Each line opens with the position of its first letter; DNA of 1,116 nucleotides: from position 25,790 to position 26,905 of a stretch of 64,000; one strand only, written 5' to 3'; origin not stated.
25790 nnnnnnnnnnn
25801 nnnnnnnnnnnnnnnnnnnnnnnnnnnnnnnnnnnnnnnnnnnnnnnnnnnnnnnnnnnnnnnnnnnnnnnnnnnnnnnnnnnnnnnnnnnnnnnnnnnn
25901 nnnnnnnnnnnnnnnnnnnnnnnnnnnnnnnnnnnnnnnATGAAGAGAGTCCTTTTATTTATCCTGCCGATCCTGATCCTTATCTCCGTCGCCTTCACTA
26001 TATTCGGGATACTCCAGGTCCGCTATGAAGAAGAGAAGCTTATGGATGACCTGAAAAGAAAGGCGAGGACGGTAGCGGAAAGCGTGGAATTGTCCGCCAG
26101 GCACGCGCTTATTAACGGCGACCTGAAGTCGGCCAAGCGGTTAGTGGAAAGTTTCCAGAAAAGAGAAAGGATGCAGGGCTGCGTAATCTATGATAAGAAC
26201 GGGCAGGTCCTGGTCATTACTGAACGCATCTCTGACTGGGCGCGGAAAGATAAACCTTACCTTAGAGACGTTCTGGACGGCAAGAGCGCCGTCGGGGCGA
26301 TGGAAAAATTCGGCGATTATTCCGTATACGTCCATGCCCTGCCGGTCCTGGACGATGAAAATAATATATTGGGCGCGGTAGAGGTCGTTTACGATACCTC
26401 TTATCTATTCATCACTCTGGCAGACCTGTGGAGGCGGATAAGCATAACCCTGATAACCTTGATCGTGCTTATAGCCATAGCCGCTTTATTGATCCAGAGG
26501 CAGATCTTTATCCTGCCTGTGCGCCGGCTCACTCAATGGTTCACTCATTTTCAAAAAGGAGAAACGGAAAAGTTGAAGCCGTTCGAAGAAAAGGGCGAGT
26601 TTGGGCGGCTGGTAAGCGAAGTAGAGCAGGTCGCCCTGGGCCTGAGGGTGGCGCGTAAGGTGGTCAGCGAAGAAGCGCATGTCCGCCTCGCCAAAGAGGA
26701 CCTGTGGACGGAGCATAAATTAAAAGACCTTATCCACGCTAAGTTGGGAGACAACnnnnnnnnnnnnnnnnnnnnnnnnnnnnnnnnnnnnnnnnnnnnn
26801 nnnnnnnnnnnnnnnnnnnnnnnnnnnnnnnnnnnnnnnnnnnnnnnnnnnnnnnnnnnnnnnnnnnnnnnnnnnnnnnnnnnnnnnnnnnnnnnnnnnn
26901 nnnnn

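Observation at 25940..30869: Trehalose cluster combining a membrane-sensor-fused OtsA with OtsB, TreT and an unknown repeat protein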

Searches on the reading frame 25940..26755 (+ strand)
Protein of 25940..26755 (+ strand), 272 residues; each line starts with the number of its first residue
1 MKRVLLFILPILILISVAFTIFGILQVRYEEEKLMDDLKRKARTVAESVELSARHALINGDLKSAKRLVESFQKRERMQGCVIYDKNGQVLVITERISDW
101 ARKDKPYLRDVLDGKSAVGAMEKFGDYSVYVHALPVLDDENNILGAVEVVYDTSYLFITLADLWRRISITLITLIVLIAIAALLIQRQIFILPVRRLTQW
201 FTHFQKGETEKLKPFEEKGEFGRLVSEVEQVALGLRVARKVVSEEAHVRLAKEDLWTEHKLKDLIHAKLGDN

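Call 5: search_protein_families(library=pfam, proteins=[window:25940-26755:+], max_evalue=10)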
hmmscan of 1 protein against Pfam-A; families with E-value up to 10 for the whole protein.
seq(272 aa): 7 families
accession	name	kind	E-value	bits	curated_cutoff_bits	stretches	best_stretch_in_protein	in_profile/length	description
PF17152.10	CHASE8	-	0.00012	22.8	27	1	37-107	4-68/102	Periplasmic sensor domain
PF17203.10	sCache_3_2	-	0.00017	22.1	28.4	1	30-149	2-124/140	Single cache domain 3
PF02743.24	dCache_1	-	0.005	16.8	45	1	59-160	57-159/240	Cache domain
PF09984.15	sCache_4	-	0.016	15.4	22.1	1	33-97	6-72/145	Single cache domain 4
PF00571.33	CBS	-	0.14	13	24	1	120-147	21-46/57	CBS domain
PF00672.30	HAMP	-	0.14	13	25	1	192-232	8-48/53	HAMP domain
PF08391.16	Ly49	-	3.9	8.4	31.5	1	4-68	9-73/119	Ly49-like protein, N-terminal region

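Call 8: find_homologous_proteins(query=window:25940-26755:+, max_evalue=0.001)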
Query seq(272 aa) (272 aa): 95 proteins with E <= 0.001 among 3482 candidates.
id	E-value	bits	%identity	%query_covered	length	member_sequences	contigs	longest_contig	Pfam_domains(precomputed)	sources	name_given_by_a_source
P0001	3.8e-142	490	85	91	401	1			PF00982.28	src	-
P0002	3.6e-126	438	74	100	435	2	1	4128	PF00982.28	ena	-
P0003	2.2e-125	435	71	100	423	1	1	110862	PF00982.28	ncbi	ncbi:MAG: trehalose-6-phosphate synthase, partial [Candidatus Omnitrophota bacterium]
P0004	8.5e-125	433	71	100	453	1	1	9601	PF00982.28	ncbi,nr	ncbi:MAG: trehalose-6-phosphate synthase, partial [Candidatus Omnitrophica bacterium]|nr:trehalose-6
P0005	2.8e-124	432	71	100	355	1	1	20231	-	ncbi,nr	ncbi:MAG: hypothetical protein KJ880_01025, partial [Candidatus Omnitrophica bacterium]|nr:hypotheti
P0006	4.4e-123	428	74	95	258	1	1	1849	-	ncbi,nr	ncbi:MAG: hypothetical protein FJZ11_06720, partial [Candidatus Omnitrophica bacterium]|nr:hypotheti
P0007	3.3e-122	425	71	97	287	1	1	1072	-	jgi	-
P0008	2.6e-121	422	68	100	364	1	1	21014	-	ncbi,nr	ncbi:MAG TPA: hypothetical protein PKL77_09310, partial [Candidatus Omnitrophota bacterium]|nr:hypot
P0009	4.3e-121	421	69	100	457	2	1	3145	PF02743.25,PF00982.28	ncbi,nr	ncbi:MAG: trehalose-6-phosphate synthase, partial [Candidatus Omnitrophica bacterium]|nr:trehalose-6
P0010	7.0e-116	404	67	100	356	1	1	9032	-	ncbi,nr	ncbi:MAG: hypothetical protein PHI59_04875, partial [Candidatus Omnitrophica bacterium]|nr:hypotheti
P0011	2.1e-114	399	67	100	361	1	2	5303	-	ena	-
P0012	2.3e-114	399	64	100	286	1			PF00672.31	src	-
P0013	4.0e-113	395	65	100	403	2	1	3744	PF00982.28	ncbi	-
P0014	5.9e-112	391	67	100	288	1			-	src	-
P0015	1.0e-107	378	61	100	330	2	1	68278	-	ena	-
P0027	1.2e-101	358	59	92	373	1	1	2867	PF00672.31,PF14827.13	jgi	-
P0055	3.7e-84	300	56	79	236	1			PF00672.31,PF14827.13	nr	nr:cache domain-containing protein [Candidatus Omnitrophota bacterium]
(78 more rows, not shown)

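Call 19: find_related_loci(query=A1, collection=genome_contigs, flank=7000)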
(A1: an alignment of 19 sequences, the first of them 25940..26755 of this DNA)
Query A1 (272 aa) in genome_contigs; peptide patterns used: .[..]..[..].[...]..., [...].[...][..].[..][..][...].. (x = any residue, [..] = any of these).
298 stretches matched a pattern; 268 encode a relative of the query (tblastn E <= 1e-3); the best 80 are kept; 80 distinct loci.
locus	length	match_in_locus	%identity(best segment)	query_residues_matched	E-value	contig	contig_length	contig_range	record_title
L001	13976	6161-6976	82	1-272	1e-142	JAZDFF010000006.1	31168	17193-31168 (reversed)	MAG: Candidatus Omnitrophota bacterium isolate MEGAHIT-group-0.194 k141_10700949, whole genome shotgun sequence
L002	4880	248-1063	79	1-272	8e-142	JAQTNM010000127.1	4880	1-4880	MAG: Candidatus Omnitrophota bacterium isolate STA_64 NODE_44239_length_4880_cov_2.879445_Sandtown_A, whole genome shotg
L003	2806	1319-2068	84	23-272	6e-147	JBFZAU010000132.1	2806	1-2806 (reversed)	MAG: Candidatus Omnitrophota bacterium isolate PPR_0475 k121_2687163, whole genome shotgun sequence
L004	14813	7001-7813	77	1-272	1e-131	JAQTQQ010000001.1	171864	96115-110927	MAG: Candidatus Omnitrophota bacterium isolate STB_143 NODE_200_length_171864_cov_11.292540_Sandtown_B, whole genome sho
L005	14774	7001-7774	72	15-272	7e-130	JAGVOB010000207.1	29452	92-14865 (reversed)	MAG: Candidatus Omnitrophota bacterium isolate DeMMO3_15 c_000000003635, whole genome shotgun sequence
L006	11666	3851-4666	72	1-272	4e-128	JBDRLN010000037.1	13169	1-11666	MAG: Candidatus Omnitrophota bacterium isolate MEGAHIT-group-1.780 k141_2919639, whole genome shotgun sequence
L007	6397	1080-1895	74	1-272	3e-128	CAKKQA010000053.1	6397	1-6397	Omnitrophica bacterium GWA2_41_15 isolate Hainich-Omni-XXI genome assembly, contig: Omni_Hai_XXI_Hain_H43_02um_R1_10337_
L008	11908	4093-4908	73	1-272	7e-128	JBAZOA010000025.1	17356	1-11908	MAG: Candidatus Omnitrophota bacterium isolate SO_2017_LW4_83 scaffold_6445_c1_LW137-91_2017, whole genome shotgun seque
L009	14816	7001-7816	66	1-272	1e-127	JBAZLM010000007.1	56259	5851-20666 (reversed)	MAG: Candidatus Omnitrophota bacterium isolate SO_2017_LW4_169 scaffold_1134_c2_LW137-91_2017, whole genome shotgun sequ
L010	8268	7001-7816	71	1-272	1e-126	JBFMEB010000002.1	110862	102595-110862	MAG: Candidatus Omnitrophota bacterium isolate MAG234 MAG234_2, whole genome shotgun sequence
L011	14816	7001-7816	73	1-272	6e-127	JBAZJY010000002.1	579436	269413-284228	MAG: Candidatus Omnitrophota bacterium isolate SO_2017_LW4_130 scaffold_41_c1_LW137-91_2017, whole genome shotgun sequen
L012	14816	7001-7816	71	1-272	3e-126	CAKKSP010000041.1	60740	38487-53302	Omnitrophica bacterium GWA2_41_15 isolate Hainich-Omni-XIII genome assembly, contig: Omni_Hai_XIII_Hain_H41_02um_R1_320_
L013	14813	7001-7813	70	1-272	2e-126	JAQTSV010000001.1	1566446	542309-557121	MAG: Candidatus Omnitrophota bacterium isolate STB_25 NODE_1_length_1566446_cov_7.163386_Sandtown_B, whole genome shotgu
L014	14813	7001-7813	66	1-271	1e-125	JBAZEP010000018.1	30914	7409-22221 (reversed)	MAG: Candidatus Omnitrophota bacterium isolate SO_2017_LW3_129 NODE_3567_length_30914_cov_5.731510_LW162_2017, whole gen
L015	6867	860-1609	82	23-272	1e-125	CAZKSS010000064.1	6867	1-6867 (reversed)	MAG TPA_asm: uncultured Planctomycetales bacterium isolate SRP098346_co1_421 genome assembly, contig: NODE_15570_length_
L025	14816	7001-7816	69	1-272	1e-123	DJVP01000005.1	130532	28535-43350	MAG TPA_asm: Candidatus Omnitrophica bacterium UBA6253 UBA6253_contig_29690, whole genome shotgun sequence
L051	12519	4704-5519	70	1-272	8e-118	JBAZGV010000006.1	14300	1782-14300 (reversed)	MAG: Candidatus Omnitrophota bacterium isolate SO_2017_LW3_54 NODE_12153_length_14300_cov_0.850067_LW162_2017, whole gen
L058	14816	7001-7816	69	1-272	7e-117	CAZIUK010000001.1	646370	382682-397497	MAG TPA_asm: uncultured Planctomycetales bacterium isolate binchicken_co154_195 genome assembly, contig: NODE_1_length_6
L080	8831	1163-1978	61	1-272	6e-114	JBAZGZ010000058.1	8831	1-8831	MAG: Candidatus Omnitrophota bacterium isolate SO_2017_LW3_58 NODE_25793_length_8831_cov_0.902459_LW162_2017, whole geno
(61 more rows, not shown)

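Call 20: predict_structure(alignment_id=A1)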
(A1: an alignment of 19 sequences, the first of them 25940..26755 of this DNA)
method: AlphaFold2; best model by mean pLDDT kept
length: 272 residues; sequences in the alignment: 19
mean_pLDDT: 82.1   pTM: 0.57
mean pLDDT of the five models: 82.1, 81.8, 80.8, 80.1, 79.1
residues with pLDDT >= 90: 50; 70-90: 190; 50-70: 31; < 50: 1
segments of 3 or more residues with pLDDT < 50: none
pLDDT, mean of each block of 10 residues (from residue 1): 70 87 90 92 90 85 83 78 89 86 84 88 86 91 91 88 90 89 79 80 78 68 78 79 73 64 69 54
secondary structure, 60 per line:
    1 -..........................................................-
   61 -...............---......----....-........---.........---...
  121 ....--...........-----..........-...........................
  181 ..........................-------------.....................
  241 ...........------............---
elements in order: H2-59 H62-76 E80-85 E90-93 H95-102 H106-114 E118-124 E127-137 E143-152 H154-206 H220-251 H258-269

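Call 23: fold_search(model_id=the predicted structure, library=pdb)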
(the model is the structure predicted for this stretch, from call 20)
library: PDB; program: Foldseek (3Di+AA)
matches with E <= 10: 1219; with E <= 0.001: 86
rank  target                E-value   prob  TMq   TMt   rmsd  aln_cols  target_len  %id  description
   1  9a5d_A                1.7e-12  1.00  0.59  0.30   7.0       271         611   16  Integrative model of WALK-YYCH by crosslinking MS and deep learning (released 2024-09-18)
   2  5is1                  1.5e-07  1.00  0.38  0.68   4.3       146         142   15  Crystal structure of the extracellular domain of sensor histidine kinase YycG from Staphylococcus aureus at 2.0 Angstrom (released 2016-07-20)
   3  7dud_A                1.1e-06  1.00  0.39  0.67   4.2       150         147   15  Crystal Structure of erWalK (released 2022-01-19)
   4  4ywz_A                1.3e-06  1.00  0.43  0.76   2.9       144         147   15  Crystal structure of the extracellular receptor domain of the essential sensor kinase WalK from Staphylococcus aureus (released 2016-03-30)
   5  2j80_B                2.1e-06  1.00  0.38  0.79   2.6       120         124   18  Structure of Citrate-bound Periplasmic Domain of Sensor Histidine Kinase CitA (released 2007-10-23)
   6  2j80_A                4.1e-06  1.00  0.40  0.80   2.6       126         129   18  Structure of Citrate-bound Periplasmic Domain of Sensor Histidine Kinase CitA (released 2007-10-23)
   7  9mrh_B                4.7e-06  1.00  0.41  0.31   2.6       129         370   19  Fluorescence lifetime-readout citrate sensor (released 2025-11-12)
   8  1p0z_A                8.2e-06  1.00  0.38  0.75   2.8       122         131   17  Sensor Kinase CitA binding domain (released 2003-08-19)
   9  3by8                  9.2e-06  1.00  0.37  0.67   4.2       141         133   17  Crystal Structure of the E.coli DcuS Sensor Domain (released 2008-08-12)
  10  3by9_A                1.1e-05  1.00  0.38  0.39   4.2       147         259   18  Crystal structure of the V. cholerae Histidine Kinase DctB Sensor Domain (released 2008-08-12)
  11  9mrh_A                1.4e-05  1.00  0.40  0.30   2.6       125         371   19  Fluorescence lifetime-readout citrate sensor (released 2025-11-12)
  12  4ywz_B                1.5e-05  1.00  0.42  0.74   3.2       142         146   15  Crystal structure of the extracellular receptor domain of the essential sensor kinase WalK from Staphylococcus aureus (released 2016-03-30)
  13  4jgr_B                1.8e-05  1.00  0.31  0.40  11.1       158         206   14  The crystal structure of sporulation kinase D mutant sensor domain, R131A, from Bacillus subtilis subsp at 2.4A resolu (released 2013-05-15)
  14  8biy_A                2.1e-05  1.00  0.38  0.79   2.9       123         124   19  Citrate-free extracytoplasmic PAS domain mutant R93A of sensor histidine kinase CitA from Geobacillus thermodenitrific (released 2023-11-15)
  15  4jgo_A                2.1e-05  1.00  0.30  0.39  10.9       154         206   13  The crystal structure of sporulation kinase d sensor domain from Bacillus subtilis subsp. (released 2013-05-15)
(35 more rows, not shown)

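Call 24: search_protein_representatives(alignment_id=A1)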
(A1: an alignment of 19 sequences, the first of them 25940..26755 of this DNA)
Query: 19 sequences, 287 profile positions. Proteins with E-value up to 0.001 (for the whole library): 2075; up to 1e-10: 340; up to 1e-30: 48. The best 150 are listed.
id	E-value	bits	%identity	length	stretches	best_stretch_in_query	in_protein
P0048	3.1e-131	453.3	-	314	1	1-287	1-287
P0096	3.2e-121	420.5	-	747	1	1-287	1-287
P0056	4.7e-117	406.8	-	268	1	1-248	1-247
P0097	2.0e-106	371.9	-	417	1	1-286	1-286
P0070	2.4e-85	302.7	-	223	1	49-269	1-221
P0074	1.1e-78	280.9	-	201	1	1-180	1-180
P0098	3.9e-75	269.2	-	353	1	1-270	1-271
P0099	8.1e-74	264.9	-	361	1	1-286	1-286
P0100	7.0e-70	252.0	-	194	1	1-157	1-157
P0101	9.9e-67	241.7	-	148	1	1-148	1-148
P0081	4.0e-65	236.4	-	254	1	1-152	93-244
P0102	3.1e-53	197.4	-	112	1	1-112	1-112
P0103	6.9e-52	192.9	-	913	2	29-285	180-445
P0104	1.4e-51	191.9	-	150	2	1-98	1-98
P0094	2.6e-47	177.9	-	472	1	1-111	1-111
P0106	3.2e-40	154.7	-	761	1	7-286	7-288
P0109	3.9e-39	151.1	-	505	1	7-287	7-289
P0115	1.9e-36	142.2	-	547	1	5-286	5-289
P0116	4.9e-36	140.9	-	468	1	7-286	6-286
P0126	5.3e-33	131.0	-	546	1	18-286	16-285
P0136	9.7e-31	123.5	-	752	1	3-286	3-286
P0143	9.2e-28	113.8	-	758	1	1-285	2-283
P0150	3.4e-26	108.6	-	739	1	10-286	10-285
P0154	1.0e-25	107.0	-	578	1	8-286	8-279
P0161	8.0e-25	104.1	-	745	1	7-286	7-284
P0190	2.5e-21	92.7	-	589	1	1-287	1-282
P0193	4.2e-21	91.9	-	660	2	37-228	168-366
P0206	3.1e-20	89.0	-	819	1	4-280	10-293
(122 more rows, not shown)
